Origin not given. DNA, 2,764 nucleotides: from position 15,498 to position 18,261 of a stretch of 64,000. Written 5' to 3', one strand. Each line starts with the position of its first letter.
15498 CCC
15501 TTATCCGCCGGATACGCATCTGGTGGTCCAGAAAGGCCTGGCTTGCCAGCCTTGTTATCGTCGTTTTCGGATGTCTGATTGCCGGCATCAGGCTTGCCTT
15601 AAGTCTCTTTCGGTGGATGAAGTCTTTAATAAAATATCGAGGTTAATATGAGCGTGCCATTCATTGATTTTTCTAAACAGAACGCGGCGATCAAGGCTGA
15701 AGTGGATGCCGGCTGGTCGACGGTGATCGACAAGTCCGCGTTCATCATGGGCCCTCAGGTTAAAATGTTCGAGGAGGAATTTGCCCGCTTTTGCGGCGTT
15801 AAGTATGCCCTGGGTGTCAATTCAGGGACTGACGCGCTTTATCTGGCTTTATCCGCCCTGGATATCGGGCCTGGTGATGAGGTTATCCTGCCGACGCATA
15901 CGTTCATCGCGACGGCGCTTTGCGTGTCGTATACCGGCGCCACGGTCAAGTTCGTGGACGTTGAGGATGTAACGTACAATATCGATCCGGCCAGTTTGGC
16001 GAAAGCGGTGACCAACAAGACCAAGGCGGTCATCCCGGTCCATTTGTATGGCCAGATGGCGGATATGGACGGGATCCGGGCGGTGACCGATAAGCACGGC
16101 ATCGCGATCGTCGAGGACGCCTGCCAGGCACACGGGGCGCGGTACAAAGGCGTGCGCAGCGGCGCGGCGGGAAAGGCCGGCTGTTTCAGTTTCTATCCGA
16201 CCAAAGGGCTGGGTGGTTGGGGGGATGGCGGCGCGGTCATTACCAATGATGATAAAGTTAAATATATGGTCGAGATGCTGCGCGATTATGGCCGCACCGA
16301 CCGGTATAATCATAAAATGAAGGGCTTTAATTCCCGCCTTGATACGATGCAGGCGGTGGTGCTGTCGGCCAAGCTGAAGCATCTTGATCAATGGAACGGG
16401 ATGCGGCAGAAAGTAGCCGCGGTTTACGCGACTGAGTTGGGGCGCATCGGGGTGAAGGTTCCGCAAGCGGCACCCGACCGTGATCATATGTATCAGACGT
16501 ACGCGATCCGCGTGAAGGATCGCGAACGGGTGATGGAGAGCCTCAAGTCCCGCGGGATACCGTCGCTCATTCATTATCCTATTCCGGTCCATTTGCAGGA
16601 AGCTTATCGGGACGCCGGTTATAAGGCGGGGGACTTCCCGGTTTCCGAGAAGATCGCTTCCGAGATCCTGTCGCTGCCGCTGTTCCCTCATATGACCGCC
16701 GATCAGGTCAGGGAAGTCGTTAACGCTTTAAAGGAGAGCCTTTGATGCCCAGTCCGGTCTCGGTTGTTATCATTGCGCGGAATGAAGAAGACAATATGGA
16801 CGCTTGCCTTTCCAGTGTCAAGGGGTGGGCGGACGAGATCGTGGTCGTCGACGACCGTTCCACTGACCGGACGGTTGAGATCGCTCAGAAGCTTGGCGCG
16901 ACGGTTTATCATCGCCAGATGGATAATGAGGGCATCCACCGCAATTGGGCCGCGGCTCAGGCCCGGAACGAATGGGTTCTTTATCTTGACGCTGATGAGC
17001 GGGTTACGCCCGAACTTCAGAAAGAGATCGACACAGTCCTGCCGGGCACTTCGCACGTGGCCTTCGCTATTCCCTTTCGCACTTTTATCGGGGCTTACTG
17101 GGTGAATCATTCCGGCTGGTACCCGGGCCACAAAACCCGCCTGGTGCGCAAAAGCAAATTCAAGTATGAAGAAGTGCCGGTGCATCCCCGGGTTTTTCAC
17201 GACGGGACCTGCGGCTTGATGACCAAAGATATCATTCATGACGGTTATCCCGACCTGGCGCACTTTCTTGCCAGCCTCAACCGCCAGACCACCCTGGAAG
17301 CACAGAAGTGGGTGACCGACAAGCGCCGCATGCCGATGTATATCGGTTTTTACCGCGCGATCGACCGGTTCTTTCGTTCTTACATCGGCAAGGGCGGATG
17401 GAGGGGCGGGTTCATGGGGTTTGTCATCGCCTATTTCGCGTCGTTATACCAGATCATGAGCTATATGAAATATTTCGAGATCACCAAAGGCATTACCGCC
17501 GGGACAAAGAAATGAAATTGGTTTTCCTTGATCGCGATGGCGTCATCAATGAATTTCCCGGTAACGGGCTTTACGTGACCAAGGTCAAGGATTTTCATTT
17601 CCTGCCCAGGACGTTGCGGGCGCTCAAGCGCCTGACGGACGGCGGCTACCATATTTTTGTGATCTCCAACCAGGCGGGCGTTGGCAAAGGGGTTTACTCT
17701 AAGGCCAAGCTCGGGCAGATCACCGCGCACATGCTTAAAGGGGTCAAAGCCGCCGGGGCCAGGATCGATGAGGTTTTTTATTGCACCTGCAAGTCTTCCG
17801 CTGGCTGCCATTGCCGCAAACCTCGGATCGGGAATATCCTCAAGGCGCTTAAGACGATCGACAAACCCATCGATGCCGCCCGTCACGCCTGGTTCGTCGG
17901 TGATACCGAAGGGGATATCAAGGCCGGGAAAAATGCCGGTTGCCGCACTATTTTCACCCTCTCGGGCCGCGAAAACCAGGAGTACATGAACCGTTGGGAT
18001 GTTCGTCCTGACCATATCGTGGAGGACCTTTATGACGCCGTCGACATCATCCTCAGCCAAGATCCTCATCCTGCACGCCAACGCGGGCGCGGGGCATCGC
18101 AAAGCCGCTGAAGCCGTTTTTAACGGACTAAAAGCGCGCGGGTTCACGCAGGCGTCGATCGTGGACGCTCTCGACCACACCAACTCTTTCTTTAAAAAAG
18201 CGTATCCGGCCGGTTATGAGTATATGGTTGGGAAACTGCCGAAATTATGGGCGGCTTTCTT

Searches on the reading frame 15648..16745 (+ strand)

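Call 53: search_protein_families(library=ncbifam, proteins=[window:15648-16745:+], max_evalue=1e-10)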
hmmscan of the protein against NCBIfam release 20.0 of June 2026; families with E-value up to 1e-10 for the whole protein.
window:15648-16745:+ (365 aa): 7 families
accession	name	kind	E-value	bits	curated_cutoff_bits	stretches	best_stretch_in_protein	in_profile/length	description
TIGR03588.1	PseC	equivalog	2.1e-79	267.2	423.5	1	24-364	18-379/380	UDP-4-amino-4,6-dideoxy-N-acetyl-beta-L-altrosamine transaminase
NF008687.0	PRK11706.1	equivalog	1.3e-67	228.1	375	1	42-363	37-372/375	dTDP-4-amino-4,6-dideoxygalactose transaminase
NF008658.2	PRK11658.1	equivalog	1.1e-64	218.5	631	1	5-363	4-375/379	UDP-4-amino-4-deoxy-L-arabinose aminotransferase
TIGR04181.1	NHT_00031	hypoth_equivalog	1.7e-59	201.5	420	1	34-344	28-357/359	LegC family aminotransferase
TIGR02379.1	ECA_wecE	subfamily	1.3e-55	188.7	434.85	1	43-363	38-373/376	dTDP-4-amino-4,6-dideoxy-D-glucose transaminase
TIGR04427.1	PLP_DesI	equivalog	1.3e-52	179.2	650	1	34-361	50-379/390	dTDP-4-dehydro-6-deoxyglucose aminotransferase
NF011936.0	PRK15407.1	equivalog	2.3e-48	165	423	1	33-216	62-252/440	lipopolysaccharide biosynthesis protein RfbH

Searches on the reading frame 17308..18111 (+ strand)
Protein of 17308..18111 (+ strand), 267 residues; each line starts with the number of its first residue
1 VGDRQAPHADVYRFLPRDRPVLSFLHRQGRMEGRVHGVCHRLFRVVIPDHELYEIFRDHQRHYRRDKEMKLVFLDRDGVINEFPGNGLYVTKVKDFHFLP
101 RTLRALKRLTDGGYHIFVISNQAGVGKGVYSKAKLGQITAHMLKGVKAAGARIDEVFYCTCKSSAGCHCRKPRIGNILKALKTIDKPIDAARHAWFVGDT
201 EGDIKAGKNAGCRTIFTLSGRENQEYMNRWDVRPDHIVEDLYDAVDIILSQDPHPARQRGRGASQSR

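Call 53: search_protein_families(library=ncbifam, proteins=[window:17308-18111:+], max_evalue=1e-10)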
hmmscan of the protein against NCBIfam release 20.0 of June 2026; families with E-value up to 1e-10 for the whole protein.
window:17308-18111:+ (267 aa): 8 families
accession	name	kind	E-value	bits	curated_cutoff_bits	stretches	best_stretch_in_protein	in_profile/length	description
NF006506.0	PRK08942.1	equivalog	3.1e-41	140.9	178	1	68-251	2-180/182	D-glycero-beta-D-manno-heptose 1,7-bisphosphate 7-phosphatase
TIGR01656.1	Histidinol-ppas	subfamily_domain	4.6e-36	124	84.15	1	70-217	1-145/149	histidinol-phosphate phosphatase domain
NF050049.1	HBPPhtaseGmhB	domain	2.2e-26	92.7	250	1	69-224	3-150/171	D-glycero-alpha-D-manno-heptose-1,7-bisphosphate 7-phosphatase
TIGR00213.1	GmhB_yaeD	subfamily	1.2e-25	90.2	149.6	1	70-214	2-146/176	D-glycero-beta-D-manno-heptose 1,7-bisphosphate 7-phosphatase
TIGR01662.1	HAD-SF-IIIA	subfamily_domain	1.7e-25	89.8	44.6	1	70-217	1-138/141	HAD-IIIA family hydrolase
TIGR01261.1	hisB_Nterm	equivalog_domain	3.8e-23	81.8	140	1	70-215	2-144/161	histidinol-phosphatase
NF003937.0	PRK05446.1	equivalog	3.9e-23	82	443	1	69-224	3-149/355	bifunctional histidinol-phosphatase/imidazoleglycerol-phosphate dehydratase HisB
NF005264.0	PRK06769.1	equivalog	3.1e-22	79.2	217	1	68-251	3-174/175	HAD-IIIA family hydrolase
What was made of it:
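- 17308..18111 (+): GmhB-like heptose-bisphosphate phosphatase (HAD-IIIA); the match covers residues 68-251 of this ORF, so the true start is probably further downstream. NF006506 141 bits against a 178 cut-off; the HAD-IIIA and histidinol-phosphatase domain models pass (call 53).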
